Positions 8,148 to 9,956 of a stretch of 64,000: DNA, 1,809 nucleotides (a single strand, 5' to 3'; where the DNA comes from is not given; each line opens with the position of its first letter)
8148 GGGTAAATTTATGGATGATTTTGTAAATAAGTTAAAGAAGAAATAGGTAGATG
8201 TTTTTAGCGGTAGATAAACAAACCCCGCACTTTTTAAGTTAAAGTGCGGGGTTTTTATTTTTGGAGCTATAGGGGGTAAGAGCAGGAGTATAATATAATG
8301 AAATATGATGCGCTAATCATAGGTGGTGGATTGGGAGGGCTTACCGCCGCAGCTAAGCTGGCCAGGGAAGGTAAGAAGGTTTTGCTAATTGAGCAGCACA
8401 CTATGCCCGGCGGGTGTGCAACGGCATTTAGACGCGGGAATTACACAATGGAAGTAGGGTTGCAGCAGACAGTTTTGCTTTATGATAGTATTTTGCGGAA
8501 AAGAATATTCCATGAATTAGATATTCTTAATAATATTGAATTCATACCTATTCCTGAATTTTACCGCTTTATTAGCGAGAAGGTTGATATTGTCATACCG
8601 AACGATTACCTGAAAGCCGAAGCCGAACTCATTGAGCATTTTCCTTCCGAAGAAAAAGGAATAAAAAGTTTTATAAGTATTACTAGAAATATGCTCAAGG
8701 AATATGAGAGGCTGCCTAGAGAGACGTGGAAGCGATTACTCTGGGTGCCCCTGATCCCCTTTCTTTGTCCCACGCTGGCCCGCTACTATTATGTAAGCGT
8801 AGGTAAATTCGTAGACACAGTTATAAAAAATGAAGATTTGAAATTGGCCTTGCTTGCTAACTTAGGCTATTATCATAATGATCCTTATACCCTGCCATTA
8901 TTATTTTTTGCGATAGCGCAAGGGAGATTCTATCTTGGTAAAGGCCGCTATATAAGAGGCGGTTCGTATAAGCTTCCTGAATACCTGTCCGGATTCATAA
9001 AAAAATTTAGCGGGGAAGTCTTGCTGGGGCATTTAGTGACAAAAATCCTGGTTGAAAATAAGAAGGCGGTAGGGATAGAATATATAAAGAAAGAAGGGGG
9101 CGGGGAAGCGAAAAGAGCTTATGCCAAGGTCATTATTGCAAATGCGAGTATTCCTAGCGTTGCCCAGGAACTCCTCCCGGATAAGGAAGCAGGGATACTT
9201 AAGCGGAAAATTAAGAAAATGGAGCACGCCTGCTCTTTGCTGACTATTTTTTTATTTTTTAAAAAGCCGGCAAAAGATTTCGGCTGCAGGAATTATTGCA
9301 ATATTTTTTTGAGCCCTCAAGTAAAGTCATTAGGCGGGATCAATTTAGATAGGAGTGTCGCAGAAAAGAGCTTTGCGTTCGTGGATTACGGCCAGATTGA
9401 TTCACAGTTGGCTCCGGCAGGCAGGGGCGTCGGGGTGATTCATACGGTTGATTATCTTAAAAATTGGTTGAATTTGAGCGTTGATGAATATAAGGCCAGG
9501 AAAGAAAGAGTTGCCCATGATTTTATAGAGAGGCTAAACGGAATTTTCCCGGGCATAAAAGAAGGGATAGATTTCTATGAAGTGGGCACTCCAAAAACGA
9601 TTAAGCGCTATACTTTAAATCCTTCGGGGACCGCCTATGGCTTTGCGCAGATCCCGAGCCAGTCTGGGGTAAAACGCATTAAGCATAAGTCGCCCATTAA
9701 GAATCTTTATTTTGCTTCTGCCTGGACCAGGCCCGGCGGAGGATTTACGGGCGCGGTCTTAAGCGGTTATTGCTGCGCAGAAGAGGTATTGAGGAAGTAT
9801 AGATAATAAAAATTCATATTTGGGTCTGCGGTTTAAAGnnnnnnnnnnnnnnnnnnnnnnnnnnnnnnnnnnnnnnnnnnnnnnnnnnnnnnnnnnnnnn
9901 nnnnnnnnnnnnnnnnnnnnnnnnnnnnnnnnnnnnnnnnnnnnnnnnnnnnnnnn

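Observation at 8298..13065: Four-gene envelope cluster: CrtI-family flavoprotein, small anchored protein, GT-C-like polytopic protein, methyltransferase-GT2 fusion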

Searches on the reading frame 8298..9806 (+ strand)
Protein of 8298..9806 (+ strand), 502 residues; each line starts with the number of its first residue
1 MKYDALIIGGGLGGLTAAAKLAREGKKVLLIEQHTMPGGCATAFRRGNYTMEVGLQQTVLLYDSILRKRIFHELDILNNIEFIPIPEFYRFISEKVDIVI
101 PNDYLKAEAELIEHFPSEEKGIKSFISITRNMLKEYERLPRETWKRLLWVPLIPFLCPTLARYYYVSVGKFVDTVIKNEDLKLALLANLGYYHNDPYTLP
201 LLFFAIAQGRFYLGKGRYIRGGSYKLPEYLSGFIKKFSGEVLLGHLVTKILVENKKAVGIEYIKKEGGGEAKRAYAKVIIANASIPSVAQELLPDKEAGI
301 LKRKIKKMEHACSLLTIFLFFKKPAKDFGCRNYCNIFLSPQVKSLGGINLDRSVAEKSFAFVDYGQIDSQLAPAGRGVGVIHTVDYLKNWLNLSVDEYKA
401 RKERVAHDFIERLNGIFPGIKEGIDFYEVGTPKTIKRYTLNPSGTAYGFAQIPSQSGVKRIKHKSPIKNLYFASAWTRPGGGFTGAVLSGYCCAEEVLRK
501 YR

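Call 3: search_protein_families(library=pfam, proteins=[window:8298-9806:+], max_evalue=0.01)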
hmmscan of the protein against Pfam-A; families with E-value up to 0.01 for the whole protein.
window:8298-9806:+ (502 aa): 12 families
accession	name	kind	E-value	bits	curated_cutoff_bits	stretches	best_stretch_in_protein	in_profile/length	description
PF01593.30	Amino_oxidase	-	6.1e-19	69.1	19.8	1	12-498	1-443/443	Flavin containing amine oxidoreductase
PF13450.12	NAD_binding_8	-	3.1e-13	50.2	21.9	1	7-56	1-50/68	NAD(P)-binding Rossmann-like domain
PF00890.30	FAD_binding_2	-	3.5e-11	43.4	20.4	1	4-48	1-44/414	FAD binding domain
PF12831.13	FAD_oxidored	-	2.4e-10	40.7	27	1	4-43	1-40/416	FAD dependent oxidoreductase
PF01266.30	DAO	-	5.2e-08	33.2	27.9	1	4-41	1-38/353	FAD dependent oxidoreductase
PF07992.20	Pyr_redox_2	-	1.5e-06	28.3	26.1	1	3-39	1-38/291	Pyridine nucleotide-disulphide oxidoreductase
PF01494.25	FAD_binding_3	-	1.2e-05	25.2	22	1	3-37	2-36/349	FAD binding domain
PF01946.23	Thi4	-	3e-05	23.8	26.2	1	2-41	17-57/235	Thi4 family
PF01134.28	GIDA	-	0.00015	21.4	22.1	1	5-35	2-32/391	Glucose inhibited division protein A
PF03486.20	HI0933_like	-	0.00038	20.4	50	1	4-38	2-36/244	HI0933-like protein Rossmann domain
PF00732.25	GMC_oxred_N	-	0.0033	17.7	23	1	228-285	132-191/218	GMC oxidoreductase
PF00070.33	Pyr_redox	-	0.0057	17.6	22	0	5-36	2-33/82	Pyridine nucleotide-disulphide oxidoreductase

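Call 4: search_protein_families(library=ncbifam, proteins=[window:8298-9806:+], max_evalue=0.01)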
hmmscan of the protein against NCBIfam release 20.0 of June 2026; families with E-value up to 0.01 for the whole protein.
window:8298-9806:+ (502 aa): 98 families (the best 25 are shown)
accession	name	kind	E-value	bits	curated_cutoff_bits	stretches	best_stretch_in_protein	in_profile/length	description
TIGR02730.1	carot_isom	equivalog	1.6e-55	188.9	586.9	1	3-497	1-488/493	carotenoid isomerase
TIGR02733.1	desat_CrtD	equivalog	2.8e-46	158.2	549.7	1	5-498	4-489/492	C-3',4' desaturase CrtD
TIGR02734.1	crtI_fam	subfamily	1.9e-36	125.8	238.1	1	5-498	1-489/504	phytoene desaturase family protein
NF058655.1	CrtID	equivalog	4.8e-22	78.4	640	1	6-492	2-476/478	bifunctional phytoene desaturase/3,4-desaturase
NF045637.1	carotdesatCrtDProt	equivalog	2.1e-17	62.8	580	2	6-60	2-54/485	1-hydroxycarotenoid 3,4-desaturase CrtD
NF045689.1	BCarotKetCrtO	equivalog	9e-17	60.8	1000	3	2-43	3-44/563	beta-carotene ketolase CrtO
TIGR03467.1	HpnE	equivalog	1.8e-15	57.2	283.05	1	6-53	2-49/430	hydroxysqualene dehydroxylase HpnE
NF005560.0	PRK07233.1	equivalog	7e-15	54.8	252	1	6-52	4-50/435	hypothetical protein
NF042421.1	hydcarot_desat_CrtD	equivalog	1.1e-13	50.5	500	2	177-494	178-480/487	1-hydroxycarotenoid 3,4-desaturase CrtD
NF005548.0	PRK07208.1-4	equivalog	2e-07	30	389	1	4-54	5-55/488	hypothetical protein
TIGR01350.1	lipoamide_DH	equivalog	2.1e-07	30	408.8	1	2-40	1-39/461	dihydrolipoyl dehydrogenase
NF003585.0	PRK05249.1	equivalog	2.1e-07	29.9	465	1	2-43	6-47/464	Si-specific NAD(P)(+) transhydrogenase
TIGR00292.1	TIGR00292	equivalog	4.2e-07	29.4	148.3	1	2-40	21-59/254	sulfide-dependent adenosine diphosphate thiazole synthase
NF041080.1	DGGGPL_reductase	equivalog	7.6e-07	28.3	580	1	2-35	1-34/447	digeranylgeranylglycerophospholipid reductase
TIGR02731.1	phytoene_desat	equivalog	1.7e-06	27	569.4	0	6-79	3-75/453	15-cis-phytoene desaturase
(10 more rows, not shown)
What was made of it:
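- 8298..9806 (+): A: a 502-aa CrtISO/CrtD/RetSat-like FAD oxidoreductase. It is NOT part of the conserved module. Pfam Amino_oxidase and NAD_binding_8; TIGR02730 at 189 bits against a cut-off of 587 (calls 3, 4).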

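Call 6: search_solved_structures(query=window:8298-9806:+, max_evalue=0.001)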
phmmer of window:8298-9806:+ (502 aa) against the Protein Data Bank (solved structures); distinct sequences matched with E-value up to 0.001: 55.
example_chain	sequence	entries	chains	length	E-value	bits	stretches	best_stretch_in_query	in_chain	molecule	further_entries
4dgk_A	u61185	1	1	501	9.8e-22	80.7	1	6-493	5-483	Phytoene dehydrogenase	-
4rep_A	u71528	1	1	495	2.7e-12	49.6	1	4-497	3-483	Gamma-carotene desaturase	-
3atq_A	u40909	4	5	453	1.8e-05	27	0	1-33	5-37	Conserved Archaeal protein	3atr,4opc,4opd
4opu_A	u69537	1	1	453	1.8e-05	27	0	1-33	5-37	Conserved Archaeal protein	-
4opg_A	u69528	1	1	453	1.9e-05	27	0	1-33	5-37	Conserved Archaeal protein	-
4opl_A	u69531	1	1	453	3.9e-05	25.9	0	1-33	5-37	Conserved Archaeal protein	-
4opt_A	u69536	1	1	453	3.9e-05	25.9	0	1-33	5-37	Conserved Archaeal protein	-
4opi_A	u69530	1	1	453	5.8e-05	25.4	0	1-33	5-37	Conserved Archaeal protein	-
3lad_A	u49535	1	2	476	0.00017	23.8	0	2-75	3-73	DIHYDROLIPOAMIDE DEHYDROGENASE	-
9h9c_AAA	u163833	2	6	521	0.00019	23.6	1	2-76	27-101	Putative thioredoxin reductase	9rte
5mog_A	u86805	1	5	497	0.0002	23.6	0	5-78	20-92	Phytoene dehydrogenase, chloroplastic/chromoplastic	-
9g92_AAA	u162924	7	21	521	0.00024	23.3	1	2-75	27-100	Thioredoxin reductase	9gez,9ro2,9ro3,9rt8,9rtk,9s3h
6hk1_A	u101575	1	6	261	0.00025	23.3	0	3-40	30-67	Thiazole synthase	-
3ka7_A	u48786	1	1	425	0.00031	23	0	5-45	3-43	Oxidoreductase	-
5lgn_A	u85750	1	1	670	0.00032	22.9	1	5-56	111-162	Lysine-specific histone demethylase 1A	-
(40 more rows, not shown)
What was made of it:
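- Closest known: CrtI / CrtISO / CrtD / RetSat flavoproteins. Same: The best PDB relatives are CrtI 4dgk and a gamma-carotene desaturase 4rep (call 6).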

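Call 19: find_homologous_proteins(query=window:8298-9806:+, max_evalue=1e-10)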
Query window:8298-9806:+ (502 aa): 1752 proteins with E <= 1e-10 among 8000 candidates; the best 120 are listed.
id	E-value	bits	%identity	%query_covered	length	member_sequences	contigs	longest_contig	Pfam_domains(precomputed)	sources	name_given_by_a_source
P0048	0.0e+0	1145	100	100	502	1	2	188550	PF01266.31,PF01593.31,PF13450.13,PF00890.31,PF07992.21,PF01494.26,PF12831.14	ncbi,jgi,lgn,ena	ncbi:MAG: NAD(P)/FAD-dependent oxidoreductase [Candidatus Omnitrophota bacterium]|jgi:phytoene dehyd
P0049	3.1e-221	754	64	100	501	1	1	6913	PF01946.24,PF01266.31,PF01593.31,PF13450.13,PF00890.31,PF07992.21,PF01494.26,PF12831.14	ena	-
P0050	3.4e-219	747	64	100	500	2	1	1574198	PF01946.24,PF01266.31,PF01593.31,PF13450.13,PF00890.31,PF07992.21,PF03486.21,PF01494.26,PF12831.14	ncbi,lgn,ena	-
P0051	4.3e-219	747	63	100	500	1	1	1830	PF01946.24,PF01266.31,PF01593.31,PF13450.13,PF00890.31,PF07992.21,PF01494.26,PF12831.14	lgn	-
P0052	2.1e-218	744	64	100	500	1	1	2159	PF01266.31,PF01593.31,PF13450.13,PF00890.31,PF07992.21,PF12831.14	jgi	jgi:all-trans-retinol 13,14-reductase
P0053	4.3e-181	621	55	100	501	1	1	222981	PF01946.24,PF01266.31,PF01593.31,PF13450.13,PF00890.31,PF07992.21,PF12831.14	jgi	-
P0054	5.0e-179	614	54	100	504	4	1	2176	PF01946.24,PF01266.31,PF01593.31,PF13450.13,PF00890.31,PF12831.14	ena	-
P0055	7.2e-179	614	55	100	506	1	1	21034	PF01946.24,PF01266.31,PF01593.31,PF13450.13,PF00890.31,PF12831.14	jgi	-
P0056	1.9e-177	609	56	99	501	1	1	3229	PF01266.31,PF01593.31,PF13450.13,PF00890.31,PF03486.21,PF12831.14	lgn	-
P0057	2.0e-175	603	54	100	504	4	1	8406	PF01946.24,PF01266.31,PF01593.31,PF13450.13,PF00890.31,PF07992.21,PF12831.14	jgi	-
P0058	7.6e-175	601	53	100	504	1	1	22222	PF01266.31,PF01593.31,PF13450.13,PF00890.31,PF12831.14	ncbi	-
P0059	1.1e-174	600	54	100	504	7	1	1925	PF01946.24,PF01266.31,PF01593.31,PF13450.13,PF00890.31,PF12831.14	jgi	jgi:phytoene dehydrogenase-like protein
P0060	2.0e-174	599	54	100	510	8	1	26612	PF01946.24,PF01266.31,PF01593.31,PF13450.13,PF00890.31,PF07992.21,PF01494.26,PF12831.14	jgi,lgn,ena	-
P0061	2.1e-174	599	54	100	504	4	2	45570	PF01946.24,PF01266.31,PF01593.31,PF13450.13,PF00890.31,PF12831.14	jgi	-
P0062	7.1e-174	597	53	100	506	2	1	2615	PF01946.24,PF01266.31,PF01593.31,PF13450.13,PF00890.31,PF00070.34,PF00996.25,PF01494.26,PF12831.14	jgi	jgi:all-trans-retinol 13,14-reductase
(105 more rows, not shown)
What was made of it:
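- Closest known: CrtI / CrtISO / CrtD / RetSat flavoproteins. Different: Some members are fused to an FNR-like domain (call 19).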

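Call 21: find_related_loci(query=A1, collection=genome_contigs, flank=10000)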
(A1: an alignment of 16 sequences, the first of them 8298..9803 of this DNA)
Query A1 (502 aa) in genome_contigs; peptide patterns used: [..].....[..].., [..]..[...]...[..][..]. (x = any residue, [..] = any of these).
310 stretches matched a pattern; 268 encode a relative of the query (tblastn E <= 1e-3); the best 80 are kept; 80 distinct loci.
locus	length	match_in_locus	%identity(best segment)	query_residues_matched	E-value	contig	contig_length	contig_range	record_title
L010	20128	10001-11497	66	1-500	0e+0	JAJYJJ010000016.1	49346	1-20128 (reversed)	MAG: Nitrospirae bacterium isolate DBS2-1.bin158 NODE_1137_length_49346_cov_4.375810, whole genome shotgun sequence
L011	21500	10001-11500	64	1-500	0e+0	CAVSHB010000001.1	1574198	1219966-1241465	MAG: uncultured Nitrospiraceae bacterium isolate MFD01476.bin.1.136 genome assembly, contig: contig_11828, whole genome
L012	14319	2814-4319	54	1-498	2e-174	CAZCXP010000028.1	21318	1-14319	MAG TPA_asm: uncultured Dehalococcoidia bacterium isolate binchicken_co89_461 genome assembly, contig: NODE_4241_length_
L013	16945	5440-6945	54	1-498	5e-173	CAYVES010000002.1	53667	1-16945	MAG TPA_asm: uncultured Dehalococcoidia bacterium isolate SRP214966_co5_396 genome assembly, contig: NODE_291_length_536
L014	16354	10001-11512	53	1-501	7e-172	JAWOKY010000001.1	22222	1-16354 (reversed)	MAG: Thermodesulfovibrionales bacterium isolate bin_2_1 c_000043448430, whole genome shotgun sequence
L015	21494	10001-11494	55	2-500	6e-170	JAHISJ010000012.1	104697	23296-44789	MAG: Patescibacteria group bacterium isolate MM_PC_MetaG.mb.169 MM_PC_MetaG.mb.169_k141_795576, whole genome shotgun seq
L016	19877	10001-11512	53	1-500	4e-169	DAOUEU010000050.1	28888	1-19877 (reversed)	MAG TPA_asm: Dehalococcoidia bacterium isolate N7_337 k137_1409637, whole genome shotgun sequence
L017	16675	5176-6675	52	1-498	1e-168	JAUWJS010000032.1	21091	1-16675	MAG: Candidatus Heimdallarchaeota archaeon isolate CSMAG_2326 CSMAG_2326_k127_10953914_length_21091_cov_82.9696, whole g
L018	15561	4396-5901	50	1-499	6e-167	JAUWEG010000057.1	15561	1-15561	MAG: Candidatus Heimdallarchaeota archaeon isolate CSMAG_2184 CSMAG_2184_k141_2477795_length_15561_cov_7.4095, whole gen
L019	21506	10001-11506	51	1-499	3e-166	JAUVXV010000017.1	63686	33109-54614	MAG: Candidatus Heimdallarchaeota archaeon isolate CSMAG_1225 CSMAG_1225_k141_1843010_length_63686_cov_15.9896, whole ge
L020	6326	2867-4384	51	1-502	6e-164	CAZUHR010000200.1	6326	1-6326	MAG TPA_asm: uncultured Desulfobacteraceae bacterium isolate binchicken_co129_132 genome assembly, contig: NODE_42385_le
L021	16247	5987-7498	52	1-500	3e-162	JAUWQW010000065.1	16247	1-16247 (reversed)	MAG: Candidatus Aminicenantes bacterium isolate CSMAG_2512 CSMAG_2512_k141_1149006_length_16247_cov_12.0000, whole genom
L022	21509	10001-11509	52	1-500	6e-162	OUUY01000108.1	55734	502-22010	Nitrospiraceae bacterium Ngb-4 genome assembly, contig: NBG4_Contig_6, whole genome shotgun sequence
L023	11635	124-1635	49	1-500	4e-160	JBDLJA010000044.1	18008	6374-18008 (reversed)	MAG: Thermodesulfobacteriota bacterium isolate MAG067 MAG067_44, whole genome shotgun sequence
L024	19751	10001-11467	51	3-499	5e-160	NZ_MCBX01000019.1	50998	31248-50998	Candidatus Marithrix sp. Canyon 246 clone 3 NODE_23_length_50998_cov_249.23_ID_877, whole genome shotgun sequence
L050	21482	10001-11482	47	3-497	9e-140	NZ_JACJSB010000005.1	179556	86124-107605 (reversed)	Dolichospermum sp. FACHB-1091 contig5, whole genome shotgun sequence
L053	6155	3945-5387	46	1-502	5e-139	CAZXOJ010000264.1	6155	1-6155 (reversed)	MAG TPA_asm: uncultured Bacteroides sp. isolate SRP155585_co2_236 genome assembly, contig: NODE_12285_length_6155_cov_7.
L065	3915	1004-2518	43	3-502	3e-138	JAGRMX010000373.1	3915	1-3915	MAG: Leptospiraceae bacterium isolate HKST-UBA02 NODE_373_length_3915_cov_3.383273, whole genome shotgun sequence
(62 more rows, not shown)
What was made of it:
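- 8298..9806 (+): There are 1752 homologues at 45-66% identity across many phyla (calls 19, 21).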

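Call 71: search_protein_families(library=pfam, proteins=[L011:2395-6783:+, L050:5478-9863:+, L014:2178-9716:-, L022:2247-9548:-, L053:2749-3933:+, L065:413-919:+], max_evalue=0.00001)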
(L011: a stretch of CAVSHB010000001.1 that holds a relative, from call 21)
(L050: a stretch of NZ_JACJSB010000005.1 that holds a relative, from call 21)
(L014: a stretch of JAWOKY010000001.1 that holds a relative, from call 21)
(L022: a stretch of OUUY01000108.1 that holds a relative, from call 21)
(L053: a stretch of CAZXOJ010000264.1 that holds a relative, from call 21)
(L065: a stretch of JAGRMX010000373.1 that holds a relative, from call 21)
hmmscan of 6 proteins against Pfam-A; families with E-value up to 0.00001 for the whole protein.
L011:2395-6783:+ (1462 aa): 2 families
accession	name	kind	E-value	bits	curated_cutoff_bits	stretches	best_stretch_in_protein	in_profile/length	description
PF00391.29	PEP-utilizers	-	1.8e-17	63.2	23.1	1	1364-1447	4-72/72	PEP-utilising enzyme, mobile domain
PF01326.24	PPDK_N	-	2.2e-15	57.2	27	1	1006-1220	64-194/328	Pyruvate phosphate dikinase, AMP/ATP-binding domain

L050:5478-9863:+ (1461 aa): 5 families
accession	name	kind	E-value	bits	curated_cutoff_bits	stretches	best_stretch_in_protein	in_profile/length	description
PF08659.16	KR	-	1.5e-27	97.2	22.6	1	379-556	3-180/180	KR domain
PF00106.31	adh_short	-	4.1e-14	52.9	26.6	1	378-548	2-173/195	short chain dehydrogenase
PF14765.12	PS-DH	-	7.7e-09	35.7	23.7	1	761-900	17-160/166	Polyketide synthase dehydratase N-terminal domain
PF21089.3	PKS_DH_N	-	2.7e-08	34.1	27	1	637-716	16-92/103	Polyketide synthase dehydratase domain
PF13561.12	adh_short_C2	-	4.7e-08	33.3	27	1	393-548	9-167/236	Enoyl-(Acyl carrier protein) reductase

L014:2178-9716:- (2512 aa): 10 families
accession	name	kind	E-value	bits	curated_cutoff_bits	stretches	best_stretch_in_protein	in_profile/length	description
PF00109.32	ketoacyl-synt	-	9.1e-54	183.1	20.8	1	111-395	3-252/252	Beta-ketoacyl synthase, N-terminal domain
PF02801.28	Ketoacyl-synt_C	-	8.5e-33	113.3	20.8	1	403-520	1-117/119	Beta-ketoacyl synthase, C-terminal domain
PF00698.26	Acyl_transf_1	-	3.2e-28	99.5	32.7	1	697-978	2-267/319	Acyl transferase domain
PF08659.16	KR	-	1.3e-22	81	22.6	1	1405-1574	3-171/180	KR domain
PF14765.12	PS-DH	-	1.7e-16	60.6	23.7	1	1795-1931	17-161/166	Polyketide synthase dehydratase N-terminal domain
PF00106.31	adh_short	-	9.1e-13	48.6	26.6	1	1404-1550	2-141/195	short chain dehydrogenase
PF07238.19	PilZ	-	1.9e-09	38.2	22.5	1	2-91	1-91/102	PilZ domain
PF13561.12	adh_short_C2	-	8.4e-09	35.8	27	1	1411-1549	3-134/236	Enoyl-(Acyl carrier protein) reductase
PF21089.3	PKS_DH_N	-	1.2e-06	28.8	27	1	1666-1743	18-92/103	Polyketide synthase dehydratase domain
PF00550.31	PP-binding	-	3.7e-06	27.6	20.8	1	1100-1167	2-67/67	Phosphopantetheine attachment site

L022:2247-9548:- (2433 aa): 9 families
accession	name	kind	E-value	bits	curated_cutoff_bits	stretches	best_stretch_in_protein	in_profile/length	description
PF00109.32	ketoacyl-synt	-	3.6e-54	184.5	20.8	1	30-315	2-252/252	Beta-ketoacyl synthase, N-terminal domain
PF02801.28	Ketoacyl-synt_C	-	4.9e-32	110.9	20.8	1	323-440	1-117/119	Beta-ketoacyl synthase, C-terminal domain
PF00698.26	Acyl_transf_1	-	4.3e-29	102.4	32.7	1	617-881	2-249/319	Acyl transferase domain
PF08659.16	KR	-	1.6e-22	80.7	22.6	1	1329-1492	3-164/180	KR domain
PF14765.12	PS-DH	-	7e-13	48.9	23.7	1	1723-1858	19-163/166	Polyketide synthase dehydratase N-terminal domain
PF00106.31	adh_short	-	3.6e-11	43.3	26.6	1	1328-1479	2-151/195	short chain dehydrogenase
PF21089.3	PKS_DH_N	-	1.9e-07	31.4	27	1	1594-1671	21-95/103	Polyketide synthase dehydratase domain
PF00550.31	PP-binding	-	7.5e-07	29.8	20.8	1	1020-1088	1-67/67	Phosphopantetheine attachment site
PF13561.12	adh_short_C2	-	1.5e-06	28.5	27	1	1335-1477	3-143/236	Enoyl-(Acyl carrier protein) reductase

L053:2749-3933:+ (394 aa): 0 families

L065:413-919:+ (168 aa): 1 family
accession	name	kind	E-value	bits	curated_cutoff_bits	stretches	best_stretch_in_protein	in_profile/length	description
PF09912.14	DUF2141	-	2.6e-26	92.2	24.4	1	57-160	5-108/112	Uncharacterized protein conserved in bacteria (DUF2141)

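Call 80: list_cluster_members(proteins=[window:8298-9803:+, window:9839-10237:+, window:10250-11629:+, window:11614-13062:+])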
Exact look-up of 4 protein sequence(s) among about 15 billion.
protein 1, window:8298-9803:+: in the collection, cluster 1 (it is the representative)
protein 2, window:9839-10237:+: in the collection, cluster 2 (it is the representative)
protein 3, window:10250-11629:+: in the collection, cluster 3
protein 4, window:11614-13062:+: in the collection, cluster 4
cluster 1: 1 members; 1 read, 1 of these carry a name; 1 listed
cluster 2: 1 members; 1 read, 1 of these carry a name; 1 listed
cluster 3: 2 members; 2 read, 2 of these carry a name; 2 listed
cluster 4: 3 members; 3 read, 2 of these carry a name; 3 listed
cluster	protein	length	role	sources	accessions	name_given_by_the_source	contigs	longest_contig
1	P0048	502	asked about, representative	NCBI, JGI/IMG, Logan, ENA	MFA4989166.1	MAG: NAD(P)/FAD-dependent oxidoreductase [Candidatus Omnitrophota bacterium] | phytoene dehydrogenase-like protein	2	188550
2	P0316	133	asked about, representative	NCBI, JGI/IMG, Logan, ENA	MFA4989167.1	MAG: hypothetical protein WC576_00120 [Candidatus Omnitrophota bacterium] | hypothetical protein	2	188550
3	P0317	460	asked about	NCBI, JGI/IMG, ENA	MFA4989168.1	MAG: glycosyltransferase family 39 protein [Candidatus Omnitrophota bacterium]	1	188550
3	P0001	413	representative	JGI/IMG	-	4-amino-4-deoxy-L-arabinose transferase-like glycosyltransferase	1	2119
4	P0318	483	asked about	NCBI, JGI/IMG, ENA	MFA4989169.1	MAG: glycosyltransferase [Candidatus Omnitrophota bacterium]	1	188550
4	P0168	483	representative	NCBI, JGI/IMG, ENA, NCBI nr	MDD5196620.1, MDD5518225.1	MAG: glycosyltransferase [Candidatus Omnitrophica bacterium] | SAM-dependent methyltransferase | glycosyltransferase [Candidatus Omnitrophota bacterium]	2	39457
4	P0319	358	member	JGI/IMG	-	-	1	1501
